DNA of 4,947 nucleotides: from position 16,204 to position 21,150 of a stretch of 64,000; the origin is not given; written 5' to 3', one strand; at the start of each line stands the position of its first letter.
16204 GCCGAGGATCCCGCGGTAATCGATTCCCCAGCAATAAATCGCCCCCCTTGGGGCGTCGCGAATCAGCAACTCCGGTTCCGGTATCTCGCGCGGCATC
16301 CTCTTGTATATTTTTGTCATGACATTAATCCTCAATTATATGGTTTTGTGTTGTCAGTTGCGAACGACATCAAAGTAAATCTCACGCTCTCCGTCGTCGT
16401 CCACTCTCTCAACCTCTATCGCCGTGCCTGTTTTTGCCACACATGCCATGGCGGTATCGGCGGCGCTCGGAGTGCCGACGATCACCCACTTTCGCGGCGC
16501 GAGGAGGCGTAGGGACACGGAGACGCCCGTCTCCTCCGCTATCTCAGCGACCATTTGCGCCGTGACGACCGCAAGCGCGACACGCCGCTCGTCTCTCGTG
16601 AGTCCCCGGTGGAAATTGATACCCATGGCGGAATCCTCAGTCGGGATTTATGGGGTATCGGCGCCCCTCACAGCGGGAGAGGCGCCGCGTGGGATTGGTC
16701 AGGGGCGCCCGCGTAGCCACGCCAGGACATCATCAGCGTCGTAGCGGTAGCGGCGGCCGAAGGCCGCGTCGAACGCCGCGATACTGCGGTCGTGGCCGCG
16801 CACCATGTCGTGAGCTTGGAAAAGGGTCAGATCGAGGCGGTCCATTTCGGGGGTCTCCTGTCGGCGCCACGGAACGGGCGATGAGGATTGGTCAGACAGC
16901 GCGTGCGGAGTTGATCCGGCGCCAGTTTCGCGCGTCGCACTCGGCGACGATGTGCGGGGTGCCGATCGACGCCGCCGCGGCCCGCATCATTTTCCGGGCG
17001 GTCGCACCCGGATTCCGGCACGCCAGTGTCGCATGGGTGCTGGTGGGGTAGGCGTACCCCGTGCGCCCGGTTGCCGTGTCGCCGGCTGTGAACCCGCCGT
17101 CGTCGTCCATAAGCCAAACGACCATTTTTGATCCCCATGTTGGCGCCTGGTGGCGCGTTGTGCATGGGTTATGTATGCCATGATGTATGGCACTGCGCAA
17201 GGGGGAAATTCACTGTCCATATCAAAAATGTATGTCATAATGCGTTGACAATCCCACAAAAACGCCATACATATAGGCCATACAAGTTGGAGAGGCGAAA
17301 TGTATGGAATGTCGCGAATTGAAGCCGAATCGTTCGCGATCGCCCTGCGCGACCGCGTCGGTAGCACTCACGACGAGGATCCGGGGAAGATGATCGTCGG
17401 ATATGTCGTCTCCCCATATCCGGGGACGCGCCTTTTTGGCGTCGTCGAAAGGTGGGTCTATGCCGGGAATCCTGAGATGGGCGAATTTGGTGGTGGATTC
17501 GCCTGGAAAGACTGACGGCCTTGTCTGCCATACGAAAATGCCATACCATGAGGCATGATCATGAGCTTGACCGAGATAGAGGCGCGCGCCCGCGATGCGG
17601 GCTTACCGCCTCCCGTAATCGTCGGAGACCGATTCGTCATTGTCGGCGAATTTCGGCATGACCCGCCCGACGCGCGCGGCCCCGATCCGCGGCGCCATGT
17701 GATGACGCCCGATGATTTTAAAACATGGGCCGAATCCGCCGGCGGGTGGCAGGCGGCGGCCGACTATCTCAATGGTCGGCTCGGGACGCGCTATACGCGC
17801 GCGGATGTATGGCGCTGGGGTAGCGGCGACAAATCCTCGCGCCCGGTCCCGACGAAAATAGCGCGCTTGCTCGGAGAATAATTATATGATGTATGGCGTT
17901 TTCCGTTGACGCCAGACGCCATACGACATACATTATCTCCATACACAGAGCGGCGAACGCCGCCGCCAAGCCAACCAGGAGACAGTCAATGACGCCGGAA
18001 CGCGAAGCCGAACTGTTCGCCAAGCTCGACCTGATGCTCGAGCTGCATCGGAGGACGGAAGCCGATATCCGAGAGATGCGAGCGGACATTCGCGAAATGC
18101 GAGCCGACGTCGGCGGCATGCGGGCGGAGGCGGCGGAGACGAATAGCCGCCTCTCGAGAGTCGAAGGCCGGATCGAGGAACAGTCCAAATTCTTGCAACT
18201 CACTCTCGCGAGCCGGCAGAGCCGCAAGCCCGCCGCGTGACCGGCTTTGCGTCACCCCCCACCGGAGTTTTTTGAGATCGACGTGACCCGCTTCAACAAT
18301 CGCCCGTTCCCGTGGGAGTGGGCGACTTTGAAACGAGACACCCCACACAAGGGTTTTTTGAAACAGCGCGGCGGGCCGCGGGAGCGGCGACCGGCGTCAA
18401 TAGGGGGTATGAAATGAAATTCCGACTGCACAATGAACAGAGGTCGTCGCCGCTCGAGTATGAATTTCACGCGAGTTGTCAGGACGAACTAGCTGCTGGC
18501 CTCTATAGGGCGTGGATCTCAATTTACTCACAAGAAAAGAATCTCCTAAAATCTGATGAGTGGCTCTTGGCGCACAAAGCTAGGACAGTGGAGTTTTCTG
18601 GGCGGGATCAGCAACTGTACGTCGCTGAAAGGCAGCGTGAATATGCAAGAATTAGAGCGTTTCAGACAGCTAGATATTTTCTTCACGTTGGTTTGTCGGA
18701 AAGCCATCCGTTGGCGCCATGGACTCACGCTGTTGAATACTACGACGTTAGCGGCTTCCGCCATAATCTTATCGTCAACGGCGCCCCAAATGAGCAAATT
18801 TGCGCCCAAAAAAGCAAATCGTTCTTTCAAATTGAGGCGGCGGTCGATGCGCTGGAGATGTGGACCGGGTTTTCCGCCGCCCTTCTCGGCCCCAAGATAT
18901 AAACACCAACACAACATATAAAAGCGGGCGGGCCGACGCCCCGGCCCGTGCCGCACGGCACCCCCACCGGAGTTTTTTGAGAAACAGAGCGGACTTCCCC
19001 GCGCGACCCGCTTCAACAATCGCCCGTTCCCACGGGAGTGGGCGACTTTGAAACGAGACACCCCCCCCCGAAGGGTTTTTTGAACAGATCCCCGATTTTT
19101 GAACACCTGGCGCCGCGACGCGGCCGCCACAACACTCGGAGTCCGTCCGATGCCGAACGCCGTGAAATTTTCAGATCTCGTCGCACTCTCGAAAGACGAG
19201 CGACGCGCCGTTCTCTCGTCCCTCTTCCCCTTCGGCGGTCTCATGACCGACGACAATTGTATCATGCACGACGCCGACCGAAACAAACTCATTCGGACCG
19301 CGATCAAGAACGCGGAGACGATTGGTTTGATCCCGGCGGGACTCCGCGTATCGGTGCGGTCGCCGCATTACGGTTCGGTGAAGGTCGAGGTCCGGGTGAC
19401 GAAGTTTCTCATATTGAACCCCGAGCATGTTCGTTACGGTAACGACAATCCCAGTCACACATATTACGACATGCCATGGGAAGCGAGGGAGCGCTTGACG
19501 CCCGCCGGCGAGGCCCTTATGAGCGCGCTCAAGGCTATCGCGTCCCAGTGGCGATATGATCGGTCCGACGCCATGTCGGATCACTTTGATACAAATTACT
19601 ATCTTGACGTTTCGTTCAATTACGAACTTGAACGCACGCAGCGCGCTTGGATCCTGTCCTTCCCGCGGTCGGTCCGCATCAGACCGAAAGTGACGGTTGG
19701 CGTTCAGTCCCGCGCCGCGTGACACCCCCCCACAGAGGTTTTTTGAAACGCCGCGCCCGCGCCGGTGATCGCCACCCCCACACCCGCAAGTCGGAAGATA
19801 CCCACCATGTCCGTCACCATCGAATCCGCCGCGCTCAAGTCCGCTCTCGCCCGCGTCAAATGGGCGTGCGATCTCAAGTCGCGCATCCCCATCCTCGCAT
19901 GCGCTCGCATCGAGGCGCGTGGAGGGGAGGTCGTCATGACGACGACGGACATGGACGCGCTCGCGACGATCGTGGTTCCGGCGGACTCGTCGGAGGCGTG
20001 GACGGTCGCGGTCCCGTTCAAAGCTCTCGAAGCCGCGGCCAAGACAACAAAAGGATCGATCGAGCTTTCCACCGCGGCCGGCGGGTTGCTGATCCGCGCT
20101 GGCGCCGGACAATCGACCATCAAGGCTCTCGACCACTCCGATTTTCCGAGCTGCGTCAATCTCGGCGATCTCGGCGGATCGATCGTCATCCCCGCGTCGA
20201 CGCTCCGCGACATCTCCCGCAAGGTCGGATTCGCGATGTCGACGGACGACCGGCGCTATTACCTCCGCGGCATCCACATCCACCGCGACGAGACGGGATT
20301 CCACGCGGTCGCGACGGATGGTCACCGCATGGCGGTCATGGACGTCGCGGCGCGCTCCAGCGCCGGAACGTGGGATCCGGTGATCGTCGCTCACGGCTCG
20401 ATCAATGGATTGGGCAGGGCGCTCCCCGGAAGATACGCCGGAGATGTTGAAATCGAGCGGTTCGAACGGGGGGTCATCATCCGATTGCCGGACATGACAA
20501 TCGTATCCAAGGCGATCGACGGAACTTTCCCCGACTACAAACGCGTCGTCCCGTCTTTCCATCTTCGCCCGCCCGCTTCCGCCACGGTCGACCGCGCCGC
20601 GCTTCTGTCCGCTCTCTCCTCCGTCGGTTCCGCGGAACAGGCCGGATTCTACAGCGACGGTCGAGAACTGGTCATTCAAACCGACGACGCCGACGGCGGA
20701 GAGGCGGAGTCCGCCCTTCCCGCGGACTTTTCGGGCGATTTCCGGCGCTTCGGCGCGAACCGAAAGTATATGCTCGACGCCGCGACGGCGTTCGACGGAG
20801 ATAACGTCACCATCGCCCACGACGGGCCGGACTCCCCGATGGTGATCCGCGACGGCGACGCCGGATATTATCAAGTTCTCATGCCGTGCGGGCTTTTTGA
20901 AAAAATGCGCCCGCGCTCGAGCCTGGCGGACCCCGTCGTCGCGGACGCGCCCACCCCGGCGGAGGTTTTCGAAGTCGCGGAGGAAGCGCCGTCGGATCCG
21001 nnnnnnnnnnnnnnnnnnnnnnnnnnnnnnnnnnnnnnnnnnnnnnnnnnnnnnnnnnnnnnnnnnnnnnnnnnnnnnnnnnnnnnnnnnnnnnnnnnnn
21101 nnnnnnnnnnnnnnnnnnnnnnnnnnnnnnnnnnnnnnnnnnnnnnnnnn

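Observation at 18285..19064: Gene flanked by two 60-bp CRISPR-repeat-like hairpins whose loops are mutually inverted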

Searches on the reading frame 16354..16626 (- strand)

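Call 27: search_protein_families(library=pfam, proteins=[window:16354-16626:-], max_evalue=0.01)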
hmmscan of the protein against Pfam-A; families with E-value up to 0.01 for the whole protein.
window:16354-16626:- (90 aa): 1 family
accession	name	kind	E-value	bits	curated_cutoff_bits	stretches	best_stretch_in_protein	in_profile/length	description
PF00013.35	KH_1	-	0.0048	17.1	21.5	0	25-62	21-63/66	KH domain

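Call 28: search_protein_families(library=phrogs, proteins=[window:16354-16626:-], max_evalue=0.01)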
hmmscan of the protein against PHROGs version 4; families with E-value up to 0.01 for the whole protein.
window:16354-16626:- (90 aa): 0 families

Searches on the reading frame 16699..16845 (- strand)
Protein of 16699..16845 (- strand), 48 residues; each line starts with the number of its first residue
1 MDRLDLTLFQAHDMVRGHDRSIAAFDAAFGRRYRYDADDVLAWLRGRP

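Call 27: search_protein_families(library=pfam, proteins=[window:16699-16845:-], max_evalue=0.01)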
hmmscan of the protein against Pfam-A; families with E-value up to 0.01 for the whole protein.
window:16699-16845:- (48 aa): 1 family
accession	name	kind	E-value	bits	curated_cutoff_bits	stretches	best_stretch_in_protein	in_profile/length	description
PF12728.13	HTH_17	-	0.0018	19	27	1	21-47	26-50/51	Helix-turn-helix domain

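Call 28: search_protein_families(library=phrogs, proteins=[window:16699-16845:-], max_evalue=0.01)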
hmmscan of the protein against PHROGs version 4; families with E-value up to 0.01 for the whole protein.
window:16699-16845:- (48 aa): 1 family
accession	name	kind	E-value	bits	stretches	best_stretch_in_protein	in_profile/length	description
phrog_25588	-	unknown function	1.7e-05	26.2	1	7-44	13-51/53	-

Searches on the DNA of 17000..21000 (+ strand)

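Call 30: search_dna_similar(query=window:17000-21000:+, collection=phages, mode=distant)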
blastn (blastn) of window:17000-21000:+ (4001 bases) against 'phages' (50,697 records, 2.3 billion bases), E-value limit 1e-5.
No match.

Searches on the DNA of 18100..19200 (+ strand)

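Call 9: search_rna_families(source=window, start=18100, end=19200, threshold=evalue, max_evalue=10, show_alignments=3)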
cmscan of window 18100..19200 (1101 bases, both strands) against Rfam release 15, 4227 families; matches with E-value up to 10: 2.
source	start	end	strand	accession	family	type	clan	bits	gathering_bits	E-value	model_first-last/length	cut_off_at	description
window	18842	18985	-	RF00060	HgcE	Gene; snRNA; snoRNA; HACA-box;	-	19.1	50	0.2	1-130/130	no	HgcE RNA (Pab105)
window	18808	18935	-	RF01772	rnk_pseudo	Cis-reg; leader;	-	16.8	55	6.3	1-108/108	no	Pseudomonas rnk leader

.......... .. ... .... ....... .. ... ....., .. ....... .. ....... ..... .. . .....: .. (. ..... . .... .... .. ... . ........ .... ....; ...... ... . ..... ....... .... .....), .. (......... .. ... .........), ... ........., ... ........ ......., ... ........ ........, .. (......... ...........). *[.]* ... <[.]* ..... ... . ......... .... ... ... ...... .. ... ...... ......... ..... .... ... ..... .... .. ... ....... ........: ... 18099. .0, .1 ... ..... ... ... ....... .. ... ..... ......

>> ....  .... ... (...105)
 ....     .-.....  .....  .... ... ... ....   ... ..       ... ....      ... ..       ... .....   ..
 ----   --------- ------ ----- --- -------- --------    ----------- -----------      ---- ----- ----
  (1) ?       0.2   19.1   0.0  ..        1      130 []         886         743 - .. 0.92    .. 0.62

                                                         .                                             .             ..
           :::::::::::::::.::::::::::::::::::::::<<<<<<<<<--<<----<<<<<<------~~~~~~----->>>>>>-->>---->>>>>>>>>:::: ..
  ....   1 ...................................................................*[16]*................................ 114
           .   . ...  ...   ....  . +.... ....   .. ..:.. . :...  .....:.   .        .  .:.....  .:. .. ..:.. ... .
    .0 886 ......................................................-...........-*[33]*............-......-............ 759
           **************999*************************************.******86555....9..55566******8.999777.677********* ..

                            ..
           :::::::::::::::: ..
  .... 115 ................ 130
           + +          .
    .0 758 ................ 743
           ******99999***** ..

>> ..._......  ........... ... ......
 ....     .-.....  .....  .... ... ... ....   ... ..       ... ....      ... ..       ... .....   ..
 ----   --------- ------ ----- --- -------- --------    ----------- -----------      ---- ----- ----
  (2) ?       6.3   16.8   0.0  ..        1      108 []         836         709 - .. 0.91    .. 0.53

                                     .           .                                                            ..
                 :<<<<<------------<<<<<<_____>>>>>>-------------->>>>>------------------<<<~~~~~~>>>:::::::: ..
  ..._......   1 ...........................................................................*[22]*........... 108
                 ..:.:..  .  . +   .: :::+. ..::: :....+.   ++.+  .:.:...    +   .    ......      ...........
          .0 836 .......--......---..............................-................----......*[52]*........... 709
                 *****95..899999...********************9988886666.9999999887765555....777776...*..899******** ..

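Call 91: build_rna_model(alignment_id=A3, structure=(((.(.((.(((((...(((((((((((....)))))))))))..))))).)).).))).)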
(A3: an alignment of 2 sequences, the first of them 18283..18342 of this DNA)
Model R1 built from alignment A3 (2 sequences, 60 columns); structure: as given.
model positions 60; base pairs 22; branch points 0; effective number of sequences 1.54; information 0.93 bits per position. Calibrated on 0.2 Mb of random sequence (short: E-values are rough).
structure used (alignment columns):
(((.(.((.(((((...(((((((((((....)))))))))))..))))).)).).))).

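Call 92: search_with_rna_model(model_id=R1, source=window, filters=off, max_evalue=10)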
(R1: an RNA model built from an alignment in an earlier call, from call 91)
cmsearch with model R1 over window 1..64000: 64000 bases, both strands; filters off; matches with E-value up to 10: 51.
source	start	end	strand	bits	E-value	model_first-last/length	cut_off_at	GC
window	18283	18342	+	93.9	4.8e-25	1-60/60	no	0.6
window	19003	19062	+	92.8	9.8e-25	1-60/60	no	0.62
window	18282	18341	-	42.4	8.3e-10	1-60/60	no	0.6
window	19002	19061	-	40.2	3.6e-09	1-60/60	no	0.62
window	40585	40614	+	18.5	0.0094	1-60/60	no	0.77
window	41654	41704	-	17.1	0.025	1-60/60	no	0.73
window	42300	42334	+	13.9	0.23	1-60/60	no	0.49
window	3593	3650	+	13.4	0.32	1-60/60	no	0.66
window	46234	46277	-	12.8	0.46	1-60/60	no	0.75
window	48123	48169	-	12.3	0.68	1-60/60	no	0.79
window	1548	1621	-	11.2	1.4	1-60/60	no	0.72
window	2579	2630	-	11.1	1.5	1-60/60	no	0.6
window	29687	29742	-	10.6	2.1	1-60/60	no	0.75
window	13738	13768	-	10.5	2.3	1-60/60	no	0.65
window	15608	15631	-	10.1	3.1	1-60/60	no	0.67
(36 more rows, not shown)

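Call 93: search_with_rna_model(model_id=R1, sources=[L014, L015, L016, L017, L018, L022, L023, L024], max_evalue=1)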
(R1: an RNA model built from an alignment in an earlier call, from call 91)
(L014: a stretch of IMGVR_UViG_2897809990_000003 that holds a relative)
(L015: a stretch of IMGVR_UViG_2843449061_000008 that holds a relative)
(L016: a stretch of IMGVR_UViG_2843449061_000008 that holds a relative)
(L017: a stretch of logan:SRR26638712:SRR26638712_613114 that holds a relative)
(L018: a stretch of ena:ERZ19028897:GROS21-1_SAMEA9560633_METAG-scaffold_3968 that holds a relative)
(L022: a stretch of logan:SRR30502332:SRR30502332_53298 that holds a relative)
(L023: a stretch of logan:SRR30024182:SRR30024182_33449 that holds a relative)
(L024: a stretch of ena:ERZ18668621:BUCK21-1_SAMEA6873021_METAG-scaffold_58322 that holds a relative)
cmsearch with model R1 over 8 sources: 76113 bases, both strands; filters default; matches with E-value up to 1: 0.
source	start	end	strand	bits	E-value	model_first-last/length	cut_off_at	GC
